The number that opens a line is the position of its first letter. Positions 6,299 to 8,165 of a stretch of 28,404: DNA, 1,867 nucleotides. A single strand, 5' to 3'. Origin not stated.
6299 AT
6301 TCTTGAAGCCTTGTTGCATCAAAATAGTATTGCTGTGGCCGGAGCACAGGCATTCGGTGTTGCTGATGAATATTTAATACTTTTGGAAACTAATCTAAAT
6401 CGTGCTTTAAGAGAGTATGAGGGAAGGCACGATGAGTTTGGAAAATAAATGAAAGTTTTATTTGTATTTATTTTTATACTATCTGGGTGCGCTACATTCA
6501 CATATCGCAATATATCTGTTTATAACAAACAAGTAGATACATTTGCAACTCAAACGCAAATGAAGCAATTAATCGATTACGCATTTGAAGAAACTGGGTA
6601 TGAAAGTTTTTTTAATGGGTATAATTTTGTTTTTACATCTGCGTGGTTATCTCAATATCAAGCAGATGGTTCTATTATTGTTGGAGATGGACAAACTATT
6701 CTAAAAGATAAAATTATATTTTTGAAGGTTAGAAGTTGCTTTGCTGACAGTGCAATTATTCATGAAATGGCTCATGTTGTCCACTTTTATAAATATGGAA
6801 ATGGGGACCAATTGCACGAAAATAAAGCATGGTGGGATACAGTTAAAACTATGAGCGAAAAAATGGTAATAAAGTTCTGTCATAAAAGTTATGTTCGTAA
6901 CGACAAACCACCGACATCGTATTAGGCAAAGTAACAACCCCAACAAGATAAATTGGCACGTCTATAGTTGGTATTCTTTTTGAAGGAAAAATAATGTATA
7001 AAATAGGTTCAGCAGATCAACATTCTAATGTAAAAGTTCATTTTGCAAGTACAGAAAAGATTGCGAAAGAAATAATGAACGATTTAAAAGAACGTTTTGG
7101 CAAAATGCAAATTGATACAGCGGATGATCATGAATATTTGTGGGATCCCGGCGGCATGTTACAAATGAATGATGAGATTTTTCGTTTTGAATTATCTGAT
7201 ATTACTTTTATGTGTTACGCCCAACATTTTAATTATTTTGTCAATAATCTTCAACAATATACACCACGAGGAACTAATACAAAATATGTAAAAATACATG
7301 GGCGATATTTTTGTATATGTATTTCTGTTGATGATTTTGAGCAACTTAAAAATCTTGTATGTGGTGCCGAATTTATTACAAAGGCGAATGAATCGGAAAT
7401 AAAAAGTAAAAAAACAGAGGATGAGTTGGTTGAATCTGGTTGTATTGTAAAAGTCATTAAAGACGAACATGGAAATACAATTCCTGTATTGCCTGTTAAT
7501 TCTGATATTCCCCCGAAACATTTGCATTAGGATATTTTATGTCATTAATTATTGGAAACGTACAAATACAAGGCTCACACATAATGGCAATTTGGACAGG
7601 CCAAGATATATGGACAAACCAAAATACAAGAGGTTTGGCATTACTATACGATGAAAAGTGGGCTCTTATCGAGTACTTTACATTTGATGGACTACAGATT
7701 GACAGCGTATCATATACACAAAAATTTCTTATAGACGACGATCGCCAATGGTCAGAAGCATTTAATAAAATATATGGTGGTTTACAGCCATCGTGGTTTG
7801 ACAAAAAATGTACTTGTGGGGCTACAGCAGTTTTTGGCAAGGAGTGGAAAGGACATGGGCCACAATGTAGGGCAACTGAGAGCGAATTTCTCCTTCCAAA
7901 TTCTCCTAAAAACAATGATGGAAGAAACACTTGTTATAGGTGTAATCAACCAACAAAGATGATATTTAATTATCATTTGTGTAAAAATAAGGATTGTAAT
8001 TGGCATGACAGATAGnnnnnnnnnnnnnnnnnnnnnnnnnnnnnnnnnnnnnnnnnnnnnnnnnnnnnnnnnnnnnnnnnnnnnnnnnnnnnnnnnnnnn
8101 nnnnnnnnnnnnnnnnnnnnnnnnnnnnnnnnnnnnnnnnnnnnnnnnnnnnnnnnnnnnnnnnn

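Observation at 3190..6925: Family of three HExxH lipoproteins interleaved with a tRNA and small membrane proteins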

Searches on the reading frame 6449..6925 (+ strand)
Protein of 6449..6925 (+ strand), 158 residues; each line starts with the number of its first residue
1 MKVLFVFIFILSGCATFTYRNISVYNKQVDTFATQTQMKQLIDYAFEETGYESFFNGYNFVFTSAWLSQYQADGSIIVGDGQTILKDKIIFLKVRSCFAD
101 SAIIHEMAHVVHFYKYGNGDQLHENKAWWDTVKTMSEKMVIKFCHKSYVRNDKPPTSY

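Call 4: search_protein_families(library=pfam, proteins=[window:6449-6925:+], max_evalue=1)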
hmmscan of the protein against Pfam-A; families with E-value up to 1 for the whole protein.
window:6449-6925:+ (158 aa): 2 families
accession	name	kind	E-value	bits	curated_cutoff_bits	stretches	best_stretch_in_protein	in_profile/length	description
PF10263.15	SprT-like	-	0.0053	17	25.6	1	98-141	60-104/108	SprT-like family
PF13554.12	Phage_tail_terminator_5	-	0.0078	16.8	27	1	78-131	68-121/127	Phage tail terminator protein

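Call 5: search_protein_families(library=phrogs, proteins=[window:6449-6925:+], max_evalue=0.1)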
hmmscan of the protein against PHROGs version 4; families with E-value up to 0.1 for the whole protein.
window:6449-6925:+ (158 aa): 2 families
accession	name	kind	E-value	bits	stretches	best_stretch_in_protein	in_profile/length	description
phrog_20445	-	unknown function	0.09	14.4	0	97-149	19-71/113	-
phrog_28991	-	unknown function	0.096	13.9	0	15-36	2-22/62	-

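Call 12: search_solved_structures(query=window:6449-6925:+, max_evalue=10, show_alignments=3)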
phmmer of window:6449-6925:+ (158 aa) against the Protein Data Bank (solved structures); distinct sequences matched with E-value up to 10: 0.

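Call 15: find_homologous_proteins(query=window:6449-6925:+)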
Query window:6449-6925:+ (158 aa): 1 proteins with E <= 0.001 among 4 candidates.
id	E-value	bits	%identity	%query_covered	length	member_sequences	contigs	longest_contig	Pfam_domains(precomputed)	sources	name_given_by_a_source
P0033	2.8e-103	360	100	100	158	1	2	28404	-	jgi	-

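Call 52: search_dna_similar(query=window:6449-6925:+, collection=phages, mode=protein, max_evalue=0.01)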
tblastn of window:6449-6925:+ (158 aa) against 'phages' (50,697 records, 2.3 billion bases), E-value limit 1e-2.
No match.

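Call 64: find_related_loci(query=A4, collection=viral_contigs, flank=8000)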
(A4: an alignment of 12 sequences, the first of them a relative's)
Query A4 (158 aa) in viral_contigs; peptide patterns used: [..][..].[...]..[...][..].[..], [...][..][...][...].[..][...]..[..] (x = any residue, [..] = any of these).
89 stretches matched a pattern, but none encodes a relative of the query by tblastn (E <= 1e-3).

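Call 69: search_protein_families(library=ncbifam, proteins=[window:6449-6925:+], max_evalue=0.1)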
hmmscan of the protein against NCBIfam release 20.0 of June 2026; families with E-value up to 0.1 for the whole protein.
window:6449-6925:+ (158 aa): 3 families
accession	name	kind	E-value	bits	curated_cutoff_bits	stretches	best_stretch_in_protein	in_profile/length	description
NF041428.1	TrsH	subfamily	0.0032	17.6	150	1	2-66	6-73/149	TrsH/TraH family protein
NF003421.0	PRK04860.1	equivalog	0.049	13.2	175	1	88-124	61-96/170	SprT family zinc-dependent metalloprotease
NF010457.0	PRK13883.1-4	subfamily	0.052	13.5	160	1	3-42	6-45/137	conjugal transfer protein TrbH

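Call 70: search_protein_families(library=padloc, proteins=[window:6449-6925:+], max_evalue=0.1)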
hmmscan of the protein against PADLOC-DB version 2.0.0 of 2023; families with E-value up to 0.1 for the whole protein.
window:6449-6925:+ (158 aa): 0 families

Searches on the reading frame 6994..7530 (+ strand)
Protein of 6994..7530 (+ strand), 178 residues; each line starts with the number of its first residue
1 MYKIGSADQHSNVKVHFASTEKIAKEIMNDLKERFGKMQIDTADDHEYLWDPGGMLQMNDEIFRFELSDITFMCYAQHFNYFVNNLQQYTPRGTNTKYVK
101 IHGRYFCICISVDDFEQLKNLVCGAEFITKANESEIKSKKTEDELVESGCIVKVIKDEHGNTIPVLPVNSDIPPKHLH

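Call 4: search_protein_families(library=pfam, proteins=[window:6994-7530:+], max_evalue=1)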
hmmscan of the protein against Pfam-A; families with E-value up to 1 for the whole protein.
window:6994-7530:+ (178 aa): 0 families

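Call 5: search_protein_families(library=phrogs, proteins=[window:6994-7530:+], max_evalue=0.1)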
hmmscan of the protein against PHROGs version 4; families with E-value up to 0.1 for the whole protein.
window:6994-7530:+ (178 aa): 0 families

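Call 69: search_protein_families(library=ncbifam, proteins=[window:6994-7530:+], max_evalue=0.1)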
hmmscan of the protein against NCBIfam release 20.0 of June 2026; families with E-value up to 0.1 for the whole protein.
window:6994-7530:+ (178 aa): 1 family
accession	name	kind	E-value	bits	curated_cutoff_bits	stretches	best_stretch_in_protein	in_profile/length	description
NF000500.2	blaOXA-58_like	exception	0.073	12.7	625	1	2-100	121-220/280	OXA-58 family carbapenem-hydrolyzing class D beta-lactamase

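Call 70: search_protein_families(library=padloc, proteins=[window:6994-7530:+], max_evalue=0.1)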
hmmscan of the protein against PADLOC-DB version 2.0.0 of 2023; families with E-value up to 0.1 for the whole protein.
window:6994-7530:+ (178 aa): 0 families

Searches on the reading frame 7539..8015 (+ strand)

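Call 4: search_protein_families(library=pfam, proteins=[window:7539-8015:+], max_evalue=1)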
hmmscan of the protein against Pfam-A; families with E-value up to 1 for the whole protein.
window:7539-8015:+ (158 aa): 1 family
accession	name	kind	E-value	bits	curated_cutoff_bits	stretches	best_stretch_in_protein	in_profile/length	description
PF12368.13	Rhodanese_C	-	0.4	11.5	26.9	1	125-154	18-44/66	Rhodanase C-terminal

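Call 5: search_protein_families(library=phrogs, proteins=[window:7539-8015:+], max_evalue=0.1)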
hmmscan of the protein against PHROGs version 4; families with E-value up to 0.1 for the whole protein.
window:7539-8015:+ (158 aa): 0 families
